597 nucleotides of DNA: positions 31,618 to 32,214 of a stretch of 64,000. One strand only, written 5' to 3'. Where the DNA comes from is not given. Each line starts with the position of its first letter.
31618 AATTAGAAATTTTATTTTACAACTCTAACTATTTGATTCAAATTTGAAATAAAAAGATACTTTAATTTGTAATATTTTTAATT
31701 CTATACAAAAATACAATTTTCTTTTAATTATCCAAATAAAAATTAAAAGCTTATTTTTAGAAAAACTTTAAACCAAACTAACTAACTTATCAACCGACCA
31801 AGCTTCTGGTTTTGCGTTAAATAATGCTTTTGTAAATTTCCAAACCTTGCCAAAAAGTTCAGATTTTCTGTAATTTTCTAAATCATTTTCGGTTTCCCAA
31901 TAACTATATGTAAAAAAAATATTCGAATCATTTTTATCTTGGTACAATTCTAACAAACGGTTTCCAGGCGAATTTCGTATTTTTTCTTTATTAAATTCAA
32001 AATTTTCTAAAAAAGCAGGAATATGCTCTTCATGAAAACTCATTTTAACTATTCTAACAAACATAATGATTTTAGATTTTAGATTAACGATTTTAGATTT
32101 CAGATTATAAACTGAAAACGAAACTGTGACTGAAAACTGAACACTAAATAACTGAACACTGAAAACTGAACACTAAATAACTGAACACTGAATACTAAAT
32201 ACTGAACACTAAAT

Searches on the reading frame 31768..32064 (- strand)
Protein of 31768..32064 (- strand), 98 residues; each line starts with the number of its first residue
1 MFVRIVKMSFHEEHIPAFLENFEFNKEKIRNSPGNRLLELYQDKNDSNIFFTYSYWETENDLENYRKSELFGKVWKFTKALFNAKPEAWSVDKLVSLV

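Call 4: search_protein_families(library=pfam, proteins=[window:31768-32064:-], max_evalue=1)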
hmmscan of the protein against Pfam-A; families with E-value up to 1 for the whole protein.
window:31768-32064:- (98 aa): 2 families
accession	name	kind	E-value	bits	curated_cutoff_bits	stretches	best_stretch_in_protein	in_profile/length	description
PF03992.22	ABM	-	1.8e-14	54.1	23.1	1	1-73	1-74/78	Antibiotic biosynthesis monooxygenase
PF13826.12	Monooxy_af470-like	-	0.17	12.6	25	1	30-82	34-86/118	Monooxygenase af470-like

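Call 43: find_encoding_contigs(protein=window:31768-32064:-, flank=4000, max_places=10)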
Protein window:31768-32064:- (98 aa): 8 contigs read that carry it; 5 places shown.
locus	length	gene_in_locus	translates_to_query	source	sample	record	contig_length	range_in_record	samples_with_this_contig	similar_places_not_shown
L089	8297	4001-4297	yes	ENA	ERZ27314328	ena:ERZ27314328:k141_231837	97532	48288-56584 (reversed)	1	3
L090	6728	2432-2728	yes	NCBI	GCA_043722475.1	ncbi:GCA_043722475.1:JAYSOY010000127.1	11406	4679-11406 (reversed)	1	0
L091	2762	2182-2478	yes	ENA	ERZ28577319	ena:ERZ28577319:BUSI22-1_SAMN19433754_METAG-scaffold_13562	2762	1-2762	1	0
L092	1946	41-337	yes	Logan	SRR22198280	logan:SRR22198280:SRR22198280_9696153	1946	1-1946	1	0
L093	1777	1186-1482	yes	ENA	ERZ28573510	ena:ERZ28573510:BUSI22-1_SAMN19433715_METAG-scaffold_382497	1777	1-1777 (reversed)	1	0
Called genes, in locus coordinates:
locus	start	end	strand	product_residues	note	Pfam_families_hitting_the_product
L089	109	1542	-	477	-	PF00128:Alpha-amylase, PF09154:Alpha-amy_C_pro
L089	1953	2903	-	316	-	PF02562:PhoH, PF13604:AAA_30, PF13245:AAA_19 (weak)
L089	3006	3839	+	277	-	PF01887:SAM_HAT_N, PF20257:SAM_HAT_C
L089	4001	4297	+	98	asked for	PF03992:ABM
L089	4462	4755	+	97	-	-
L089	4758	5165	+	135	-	PF02556:SecB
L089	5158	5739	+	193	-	-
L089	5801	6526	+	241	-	PF12679:ABC2_membrane_2, PF12730:ABC2_membrane_4, PF12698:ABC2_membrane_3, PF13346:ABC2_membrane_5 (weak)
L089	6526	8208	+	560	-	PF23357:DUF7088, PF09822:ABC_transp_aux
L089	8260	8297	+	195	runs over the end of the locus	PF05685:Uma2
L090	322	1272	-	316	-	PF02562:PhoH, PF13604:AAA_30 (weak), PF13245:AAA_19 (weak)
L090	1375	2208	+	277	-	PF01887:SAM_HAT_N, PF20257:SAM_HAT_C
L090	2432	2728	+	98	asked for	PF03992:ABM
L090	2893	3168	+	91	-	-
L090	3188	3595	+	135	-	PF02556:SecB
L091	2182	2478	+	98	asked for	PF03992:ABM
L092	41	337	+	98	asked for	PF03992:ABM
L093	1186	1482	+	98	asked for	PF03992:ABM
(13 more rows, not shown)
